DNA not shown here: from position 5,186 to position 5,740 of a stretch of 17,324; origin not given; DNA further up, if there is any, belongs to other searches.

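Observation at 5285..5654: Convergent small ORF and shared palindromic terminator next to the 472-aa gene: possible second component or regulator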

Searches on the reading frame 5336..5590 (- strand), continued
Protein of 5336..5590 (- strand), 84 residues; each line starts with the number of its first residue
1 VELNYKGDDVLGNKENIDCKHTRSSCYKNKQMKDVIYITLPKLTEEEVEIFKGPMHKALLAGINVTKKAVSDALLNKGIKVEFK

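Call 67: find_homologous_proteins(query=P0085, max_evalue=0.01)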
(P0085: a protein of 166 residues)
Query P0085 (166 aa): 66 proteins with E <= 0.01 among 87 candidates.
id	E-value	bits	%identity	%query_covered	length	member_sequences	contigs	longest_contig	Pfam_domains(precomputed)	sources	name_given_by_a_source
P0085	7.2e-103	359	100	100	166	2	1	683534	-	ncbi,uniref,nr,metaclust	ncbi:hypothetical protein [Siccibacter colletis]|uniref:hypothetical protein n=1 Tax=Siccibacter col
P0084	1.2e-33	134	47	100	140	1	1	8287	-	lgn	-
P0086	9.1e-19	86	55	55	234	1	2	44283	PF04448.18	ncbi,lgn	ncbi:TPA: DUF551 domain-containing protein [Enterobacter hormaechei subsp. xiangfangensis]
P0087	1.3e-18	85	54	55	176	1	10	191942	PF26207.1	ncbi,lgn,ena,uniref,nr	ncbi:hypothetical protein [Escherichia coli]|uniref:hypothetical protein n=1 Tax=Escherichia coli Ta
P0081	4.5e-17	80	51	52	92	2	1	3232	-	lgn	-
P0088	1.1e-16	79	76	35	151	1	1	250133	-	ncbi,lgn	ncbi:TPA: hypothetical protein ACH7TX_000883 [Escherichia coli]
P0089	2.1e-16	78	76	35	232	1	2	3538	-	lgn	-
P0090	3.9e-16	77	74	35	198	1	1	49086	-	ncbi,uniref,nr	ncbi:hypothetical protein QSI79_22635 [Enterobacter asburiae]|uniref:hypothetical protein n=1 Tax=En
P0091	4.3e-16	77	71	36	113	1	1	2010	-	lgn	-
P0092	8.9e-16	76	45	60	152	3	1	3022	-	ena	-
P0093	1.1e-15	76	72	35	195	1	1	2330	-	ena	-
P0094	3.0e-15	74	71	35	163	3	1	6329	-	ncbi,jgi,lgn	-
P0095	3.6e-15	74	69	35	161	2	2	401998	-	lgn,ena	-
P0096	7.5e-15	73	69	35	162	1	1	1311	-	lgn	-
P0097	1.1e-14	72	68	36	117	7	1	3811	-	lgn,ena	-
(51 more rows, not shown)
